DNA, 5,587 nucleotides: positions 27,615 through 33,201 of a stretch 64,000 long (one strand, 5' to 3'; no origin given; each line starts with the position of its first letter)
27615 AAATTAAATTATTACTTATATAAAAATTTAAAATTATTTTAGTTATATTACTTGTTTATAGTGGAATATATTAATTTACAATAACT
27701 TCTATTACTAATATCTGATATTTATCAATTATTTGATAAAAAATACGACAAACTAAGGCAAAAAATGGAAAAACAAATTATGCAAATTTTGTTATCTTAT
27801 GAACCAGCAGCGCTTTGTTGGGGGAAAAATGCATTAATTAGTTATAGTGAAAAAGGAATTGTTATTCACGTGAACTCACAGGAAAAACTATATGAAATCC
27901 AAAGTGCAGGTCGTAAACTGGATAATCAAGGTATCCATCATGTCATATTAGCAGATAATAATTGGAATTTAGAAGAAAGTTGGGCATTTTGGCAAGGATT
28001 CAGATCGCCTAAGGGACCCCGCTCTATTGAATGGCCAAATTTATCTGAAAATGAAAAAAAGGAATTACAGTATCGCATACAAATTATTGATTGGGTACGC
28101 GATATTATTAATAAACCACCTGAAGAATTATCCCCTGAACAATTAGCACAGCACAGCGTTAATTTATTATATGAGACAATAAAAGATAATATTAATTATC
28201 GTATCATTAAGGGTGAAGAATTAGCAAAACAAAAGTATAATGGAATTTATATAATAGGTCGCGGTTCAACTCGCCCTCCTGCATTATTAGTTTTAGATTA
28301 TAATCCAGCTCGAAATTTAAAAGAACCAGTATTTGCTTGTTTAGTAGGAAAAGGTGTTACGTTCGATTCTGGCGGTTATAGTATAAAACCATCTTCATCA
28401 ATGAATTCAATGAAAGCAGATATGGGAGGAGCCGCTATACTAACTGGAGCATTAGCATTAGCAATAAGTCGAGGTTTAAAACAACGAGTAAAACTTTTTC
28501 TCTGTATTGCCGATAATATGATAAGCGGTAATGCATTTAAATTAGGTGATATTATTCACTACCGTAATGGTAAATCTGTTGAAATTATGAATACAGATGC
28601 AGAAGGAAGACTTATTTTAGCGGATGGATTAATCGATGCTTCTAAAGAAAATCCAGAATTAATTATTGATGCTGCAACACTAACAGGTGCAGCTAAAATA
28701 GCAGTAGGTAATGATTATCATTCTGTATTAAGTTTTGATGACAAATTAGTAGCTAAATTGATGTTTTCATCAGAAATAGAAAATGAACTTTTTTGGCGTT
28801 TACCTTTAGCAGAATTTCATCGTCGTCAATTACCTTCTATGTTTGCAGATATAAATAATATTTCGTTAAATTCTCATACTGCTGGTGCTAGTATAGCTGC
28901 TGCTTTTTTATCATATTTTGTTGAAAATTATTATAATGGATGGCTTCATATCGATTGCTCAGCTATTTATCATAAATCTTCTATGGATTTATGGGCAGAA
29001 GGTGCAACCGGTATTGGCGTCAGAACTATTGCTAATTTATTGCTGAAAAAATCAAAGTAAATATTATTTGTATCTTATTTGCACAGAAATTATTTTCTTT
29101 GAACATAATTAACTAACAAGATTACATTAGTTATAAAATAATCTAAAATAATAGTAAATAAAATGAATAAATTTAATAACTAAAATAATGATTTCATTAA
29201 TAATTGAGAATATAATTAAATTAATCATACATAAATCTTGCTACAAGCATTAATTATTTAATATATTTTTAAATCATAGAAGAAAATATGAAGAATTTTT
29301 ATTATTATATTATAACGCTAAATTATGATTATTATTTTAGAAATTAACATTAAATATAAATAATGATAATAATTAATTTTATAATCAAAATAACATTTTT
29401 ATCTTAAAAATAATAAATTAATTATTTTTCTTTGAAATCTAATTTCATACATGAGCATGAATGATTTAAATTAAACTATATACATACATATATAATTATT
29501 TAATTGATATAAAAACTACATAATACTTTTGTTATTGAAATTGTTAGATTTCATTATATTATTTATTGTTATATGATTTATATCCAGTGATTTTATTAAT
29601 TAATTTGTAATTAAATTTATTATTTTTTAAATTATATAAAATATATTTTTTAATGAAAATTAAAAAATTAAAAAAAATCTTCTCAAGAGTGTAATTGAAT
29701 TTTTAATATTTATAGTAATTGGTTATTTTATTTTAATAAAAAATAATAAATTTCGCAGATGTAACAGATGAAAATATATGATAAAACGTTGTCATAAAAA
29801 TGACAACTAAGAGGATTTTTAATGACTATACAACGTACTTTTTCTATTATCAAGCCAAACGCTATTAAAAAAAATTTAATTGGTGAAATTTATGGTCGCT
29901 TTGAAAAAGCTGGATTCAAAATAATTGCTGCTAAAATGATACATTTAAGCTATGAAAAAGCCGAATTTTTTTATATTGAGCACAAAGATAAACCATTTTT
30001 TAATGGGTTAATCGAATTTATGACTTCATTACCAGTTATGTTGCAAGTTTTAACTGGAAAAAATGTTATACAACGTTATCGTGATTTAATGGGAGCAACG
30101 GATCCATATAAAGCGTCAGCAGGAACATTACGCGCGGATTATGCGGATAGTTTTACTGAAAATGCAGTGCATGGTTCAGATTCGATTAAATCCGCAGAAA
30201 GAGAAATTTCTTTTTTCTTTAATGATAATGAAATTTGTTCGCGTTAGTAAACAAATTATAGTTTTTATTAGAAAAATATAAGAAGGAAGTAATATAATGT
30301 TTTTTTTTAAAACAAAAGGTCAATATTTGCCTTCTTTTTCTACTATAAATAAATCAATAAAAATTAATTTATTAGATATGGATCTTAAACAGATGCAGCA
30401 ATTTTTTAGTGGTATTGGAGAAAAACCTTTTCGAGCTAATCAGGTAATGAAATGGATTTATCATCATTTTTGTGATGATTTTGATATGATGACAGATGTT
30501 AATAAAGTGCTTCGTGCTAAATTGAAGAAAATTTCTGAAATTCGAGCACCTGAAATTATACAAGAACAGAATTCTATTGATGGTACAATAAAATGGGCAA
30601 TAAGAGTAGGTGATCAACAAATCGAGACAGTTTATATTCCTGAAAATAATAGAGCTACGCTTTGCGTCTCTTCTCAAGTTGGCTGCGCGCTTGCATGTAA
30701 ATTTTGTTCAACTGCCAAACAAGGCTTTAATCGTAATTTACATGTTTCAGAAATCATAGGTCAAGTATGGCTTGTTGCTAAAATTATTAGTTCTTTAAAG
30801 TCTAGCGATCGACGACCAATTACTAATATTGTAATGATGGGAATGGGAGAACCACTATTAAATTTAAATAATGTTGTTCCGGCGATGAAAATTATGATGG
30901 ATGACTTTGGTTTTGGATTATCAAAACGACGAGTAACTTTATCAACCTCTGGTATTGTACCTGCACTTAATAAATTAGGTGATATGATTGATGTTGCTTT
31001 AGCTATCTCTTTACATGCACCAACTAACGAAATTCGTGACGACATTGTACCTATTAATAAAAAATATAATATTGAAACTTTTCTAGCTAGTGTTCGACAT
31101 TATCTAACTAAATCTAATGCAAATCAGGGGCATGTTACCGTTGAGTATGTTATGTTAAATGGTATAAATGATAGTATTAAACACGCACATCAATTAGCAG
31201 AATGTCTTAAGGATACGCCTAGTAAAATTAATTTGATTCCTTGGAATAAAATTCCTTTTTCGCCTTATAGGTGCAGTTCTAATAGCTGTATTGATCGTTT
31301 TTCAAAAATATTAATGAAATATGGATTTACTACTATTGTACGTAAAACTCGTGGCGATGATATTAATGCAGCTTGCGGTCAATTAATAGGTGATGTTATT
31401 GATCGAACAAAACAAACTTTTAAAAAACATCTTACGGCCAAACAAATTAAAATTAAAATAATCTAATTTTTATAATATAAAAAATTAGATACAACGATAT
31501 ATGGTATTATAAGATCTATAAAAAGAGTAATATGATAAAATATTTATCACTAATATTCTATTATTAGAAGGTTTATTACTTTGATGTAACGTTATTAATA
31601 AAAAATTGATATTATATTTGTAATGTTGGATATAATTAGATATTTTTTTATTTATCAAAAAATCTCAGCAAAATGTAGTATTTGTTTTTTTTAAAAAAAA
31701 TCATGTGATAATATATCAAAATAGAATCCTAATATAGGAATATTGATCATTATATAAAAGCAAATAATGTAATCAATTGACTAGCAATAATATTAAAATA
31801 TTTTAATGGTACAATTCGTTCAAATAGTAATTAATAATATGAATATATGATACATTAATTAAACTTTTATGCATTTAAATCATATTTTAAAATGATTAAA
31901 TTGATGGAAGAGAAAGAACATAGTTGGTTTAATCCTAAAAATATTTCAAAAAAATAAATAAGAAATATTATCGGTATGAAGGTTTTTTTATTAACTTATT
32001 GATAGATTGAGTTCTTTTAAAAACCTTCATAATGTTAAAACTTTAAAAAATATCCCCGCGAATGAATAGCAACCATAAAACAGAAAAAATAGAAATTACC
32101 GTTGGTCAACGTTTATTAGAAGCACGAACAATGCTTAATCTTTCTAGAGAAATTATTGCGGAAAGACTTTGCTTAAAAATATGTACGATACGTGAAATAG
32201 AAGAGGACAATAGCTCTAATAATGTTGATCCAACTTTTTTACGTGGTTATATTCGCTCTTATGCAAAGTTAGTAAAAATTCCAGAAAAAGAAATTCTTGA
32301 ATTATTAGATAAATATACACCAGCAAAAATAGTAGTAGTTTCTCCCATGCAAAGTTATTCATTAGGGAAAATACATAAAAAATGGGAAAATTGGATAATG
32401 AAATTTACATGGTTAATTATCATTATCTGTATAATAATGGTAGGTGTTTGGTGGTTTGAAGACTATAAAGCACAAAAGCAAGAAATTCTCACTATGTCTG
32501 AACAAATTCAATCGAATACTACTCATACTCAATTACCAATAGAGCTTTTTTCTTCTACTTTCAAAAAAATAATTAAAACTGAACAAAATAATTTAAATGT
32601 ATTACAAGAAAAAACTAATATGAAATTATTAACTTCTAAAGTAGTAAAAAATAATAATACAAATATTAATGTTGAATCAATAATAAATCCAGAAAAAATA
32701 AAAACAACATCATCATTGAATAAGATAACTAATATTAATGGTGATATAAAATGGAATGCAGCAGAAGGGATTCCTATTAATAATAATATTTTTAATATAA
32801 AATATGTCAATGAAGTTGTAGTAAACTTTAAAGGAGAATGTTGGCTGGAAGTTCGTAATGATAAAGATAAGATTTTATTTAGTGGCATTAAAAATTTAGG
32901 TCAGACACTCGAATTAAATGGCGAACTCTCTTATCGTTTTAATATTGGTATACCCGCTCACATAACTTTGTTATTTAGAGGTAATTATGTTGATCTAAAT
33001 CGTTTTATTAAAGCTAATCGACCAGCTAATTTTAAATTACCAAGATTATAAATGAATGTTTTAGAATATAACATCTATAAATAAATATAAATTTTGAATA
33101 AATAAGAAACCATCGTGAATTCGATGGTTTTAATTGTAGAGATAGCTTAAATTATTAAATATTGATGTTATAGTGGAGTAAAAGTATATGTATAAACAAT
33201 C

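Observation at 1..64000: The gene deserts are collinear, almost indel-free fossils of ancestral genes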

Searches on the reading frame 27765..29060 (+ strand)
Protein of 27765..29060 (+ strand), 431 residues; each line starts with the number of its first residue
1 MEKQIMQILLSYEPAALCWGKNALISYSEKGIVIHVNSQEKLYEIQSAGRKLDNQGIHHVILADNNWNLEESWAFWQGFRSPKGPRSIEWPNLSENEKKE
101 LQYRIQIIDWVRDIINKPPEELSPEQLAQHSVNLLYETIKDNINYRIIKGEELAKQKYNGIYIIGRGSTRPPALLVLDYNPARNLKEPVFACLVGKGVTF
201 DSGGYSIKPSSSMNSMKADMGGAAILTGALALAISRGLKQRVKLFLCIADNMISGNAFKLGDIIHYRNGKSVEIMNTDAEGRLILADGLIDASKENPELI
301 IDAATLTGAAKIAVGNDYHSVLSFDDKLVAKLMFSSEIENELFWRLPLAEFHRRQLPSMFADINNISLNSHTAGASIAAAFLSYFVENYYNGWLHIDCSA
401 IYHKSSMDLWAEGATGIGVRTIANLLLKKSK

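Call 38: find_homologous_proteins(query=window:27765-29060:+, max_evalue=1e-150)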
Query window:27765-29060:+ (431 aa): 1666 proteins with E <= 1e-150 among 8000 candidates; the best 120 are listed.
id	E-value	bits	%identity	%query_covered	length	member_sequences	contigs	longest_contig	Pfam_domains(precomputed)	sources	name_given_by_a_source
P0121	1.7e-287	971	100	100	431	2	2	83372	PF12404.15,PF00883.27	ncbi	ncbi:MAG: aminopeptidase PepB [Arsenophonus sp. ET-DL9-MAG3]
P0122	1.7e-262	888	90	100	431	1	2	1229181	PF12404.15,PF00883.27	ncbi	ncbi:MAG: aminopeptidase PepB [Arsenophonus sp. ET-YP4-MAG3]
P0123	1.0e-241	820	84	100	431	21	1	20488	PF12404.15,PF00883.27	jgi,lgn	-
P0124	1.3e-240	816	84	100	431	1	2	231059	PF12404.15,PF00883.27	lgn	-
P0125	1.2e-239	813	83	100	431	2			PF12404.15,PF00883.27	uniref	uniref:Peptidase B n=1 Tax=Arsenophonus endosymbiont of Trialeurodes vaporariorum TaxID=235567 RepID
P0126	2.1e-238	809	83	100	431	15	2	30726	PF12404.15,PF00883.27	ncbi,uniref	ncbi:MAG TPA: aminopeptidase PepB [Arsenophonus nasoniae]|uniref:aminopeptidase PepB n=1 Tax=Arsenop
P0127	8.3e-236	801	82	100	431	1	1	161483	PF12404.15,PF00883.27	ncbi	ncbi:MAG TPA: aminopeptidase PepB [Arsenophonus sp.]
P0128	4.0e-235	798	81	100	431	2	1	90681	PF12404.15,PF00883.27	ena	-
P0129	8.6e-235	797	81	100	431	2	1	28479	PF12404.15,PF00883.27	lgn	-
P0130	4.6e-232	788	80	100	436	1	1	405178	PF12404.15,PF00883.27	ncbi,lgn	ncbi:MAG: aminopeptidase PepB [Arsenophonus sp.]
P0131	1.8e-229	780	81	100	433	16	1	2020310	PF12404.15,PF00883.27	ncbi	-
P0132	1.7e-215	734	76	100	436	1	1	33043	PF12404.15,PF00883.27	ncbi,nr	ncbi:MAG: aminopeptidase PepB [Candidatus Arsenophonus melophagi]|nr:aminopeptidase PepB [Candidatus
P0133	4.7e-210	716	73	100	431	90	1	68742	PF12404.15,PF00883.27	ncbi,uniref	ncbi:aminopeptidase PepB [Providencia manganoxydans]|uniref:aminopeptidase PepB n=1 Tax=Providencia 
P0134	8.7e-209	712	73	100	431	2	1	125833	PF12404.15,PF00883.27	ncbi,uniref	ncbi:aminopeptidase PepB [Providencia sp. Me31A]|uniref:aminopeptidase PepB n=1 Tax=Providencia sp. 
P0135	1.3e-208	711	72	100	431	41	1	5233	PF12404.15,PF00883.27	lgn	-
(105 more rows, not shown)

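Call 39: find_encoding_contigs(protein=P0124, flank=10000, max_places=1)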
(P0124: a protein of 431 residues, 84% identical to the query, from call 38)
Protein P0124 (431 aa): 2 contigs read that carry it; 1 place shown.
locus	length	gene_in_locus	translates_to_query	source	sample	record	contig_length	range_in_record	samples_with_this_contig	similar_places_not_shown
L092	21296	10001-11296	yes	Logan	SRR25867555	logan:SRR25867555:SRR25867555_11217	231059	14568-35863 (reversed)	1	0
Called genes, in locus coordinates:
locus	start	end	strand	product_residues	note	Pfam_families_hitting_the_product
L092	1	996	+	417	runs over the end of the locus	PF00464:SHMT, PF00155:Aminotran_1_2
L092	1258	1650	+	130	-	PF12832:MFS_1_like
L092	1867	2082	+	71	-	-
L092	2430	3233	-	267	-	PF00459:Inositol_P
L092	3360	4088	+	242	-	PF00588:SpoU_methylase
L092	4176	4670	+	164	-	PF02082:Rrf2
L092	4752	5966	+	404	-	PF00266:Aminotran_5, PF01053:Cys_Met_Meta_PP (weak), PF01212:Beta_elim_lyase (weak)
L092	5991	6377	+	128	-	PF01592:NifU_N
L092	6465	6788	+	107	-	PF01521:Fe-S_biosyn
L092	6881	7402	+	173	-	PF00226:DnaJ (weak), PF07743:HSCB_C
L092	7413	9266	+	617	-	PF00012:HSP70, PF06723:MreB_Mbl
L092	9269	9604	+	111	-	PF00111:Fer2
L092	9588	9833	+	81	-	PF04384:Fe-S_assembly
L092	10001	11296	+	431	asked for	PF12404:DUF3663, PF00883:Peptidase_M17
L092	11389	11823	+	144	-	PF14581:SseB_C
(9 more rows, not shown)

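Call 40: find_encoding_contigs(protein=P0122, flank=10000, max_places=1)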
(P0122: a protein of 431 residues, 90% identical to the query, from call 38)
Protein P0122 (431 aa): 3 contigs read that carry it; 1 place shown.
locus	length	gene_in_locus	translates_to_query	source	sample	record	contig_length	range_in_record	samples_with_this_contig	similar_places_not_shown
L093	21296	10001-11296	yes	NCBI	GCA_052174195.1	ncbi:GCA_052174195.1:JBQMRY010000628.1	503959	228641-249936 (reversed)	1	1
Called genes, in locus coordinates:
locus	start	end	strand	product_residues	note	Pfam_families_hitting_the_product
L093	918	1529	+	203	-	PF01569:PAP2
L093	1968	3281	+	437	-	-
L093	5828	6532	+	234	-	PF00300:His_Phos_1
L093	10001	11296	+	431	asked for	PF12404:DUF3663, PF00883:Peptidase_M17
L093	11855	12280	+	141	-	PF00334:NDK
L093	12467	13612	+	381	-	PF21016:RlmN_N, PF04055:Radical_SAM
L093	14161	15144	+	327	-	PF12844:HTH_19 (weak), PF13413:HTH_25, PF13464:RodZ_C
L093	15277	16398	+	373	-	PF04551:GcpE, PF26540:GcpE_C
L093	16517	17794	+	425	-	PF00152:tRNA-synt_2 (faint), PF13393:tRNA-synt_His, PF00587:tRNA-synt_2b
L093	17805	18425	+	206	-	PF09976:TPR_21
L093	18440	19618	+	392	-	PF01011:PQQ (faint), PF07774:EMC1_C (faint), PF13360:PQQ_2, PF23727:Beta-prop_FAM234A_B (faint), PF13570:Beta-prop_ACSF4, PF25293:Beta-prop_EMC1_N (weak), PF13570:Beta-prop_ACSF4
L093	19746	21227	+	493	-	PF00350:Dynamin_N (faint), PF01926:MMR_HSR1, PF02421:FeoB_N, PF03193:RsgA_GTPase (faint), PF01926:MMR_HSR1, PF02421:FeoB_N, PF00009:GTP_EFTU, PF14714:KH_dom-like, +3 more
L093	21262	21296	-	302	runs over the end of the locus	PF01218:Coprogen_oxidas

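Call 61: find_encoding_contigs(protein=P0131, flank=10000, max_places=1)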
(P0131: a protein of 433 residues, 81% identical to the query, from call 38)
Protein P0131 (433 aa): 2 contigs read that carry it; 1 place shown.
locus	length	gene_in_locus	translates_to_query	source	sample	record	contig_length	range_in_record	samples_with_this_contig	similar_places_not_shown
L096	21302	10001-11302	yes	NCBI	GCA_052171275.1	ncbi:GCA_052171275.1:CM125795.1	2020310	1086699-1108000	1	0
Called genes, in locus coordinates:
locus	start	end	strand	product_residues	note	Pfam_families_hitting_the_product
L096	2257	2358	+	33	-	-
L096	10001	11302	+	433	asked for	PF12404:DUF3663, PF00883:Peptidase_M17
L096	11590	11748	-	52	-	-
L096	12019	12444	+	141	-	PF00334:NDK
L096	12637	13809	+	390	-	PF21016:RlmN_N, PF04055:Radical_SAM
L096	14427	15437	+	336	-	PF12844:HTH_19 (weak), PF13413:HTH_25, PF13464:RodZ_C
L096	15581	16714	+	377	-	PF04551:GcpE, PF26540:GcpE_C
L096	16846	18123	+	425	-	PF13393:tRNA-synt_His, PF00587:tRNA-synt_2b, PF03129:HGTP_anticodon (weak)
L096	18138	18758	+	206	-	PF09976:TPR_21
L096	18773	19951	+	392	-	PF01011:PQQ (faint), PF13360:PQQ_2, PF25293:Beta-prop_EMC1_N (weak), PF13570:Beta-prop_ACSF4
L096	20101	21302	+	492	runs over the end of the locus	PF00350:Dynamin_N (faint), PF01926:MMR_HSR1, PF02421:FeoB_N, PF03193:RsgA_GTPase (faint), PF00009:GTP_EFTU, PF01926:MMR_HSR1, PF02421:FeoB_N, PF14714:KH_dom-like, +2 more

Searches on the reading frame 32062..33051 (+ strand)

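Call 19: search_protein_families(library=ncbifam, proteins=[window:32062-33051:+])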
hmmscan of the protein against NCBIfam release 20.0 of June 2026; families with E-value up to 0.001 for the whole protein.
window:32062-33051:+ (329 aa): 2 families
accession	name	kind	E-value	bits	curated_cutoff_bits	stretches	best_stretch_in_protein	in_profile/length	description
NF008109.0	PRK10856.1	equivalog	1e-92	311.4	208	1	1-326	1-330/334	cytoskeleton protein RodZ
NF004969.0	PRK06330.1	equivalog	0.00067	18.4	697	1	67-193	360-480/718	transcript cleavage factor/unknown domain fusion protein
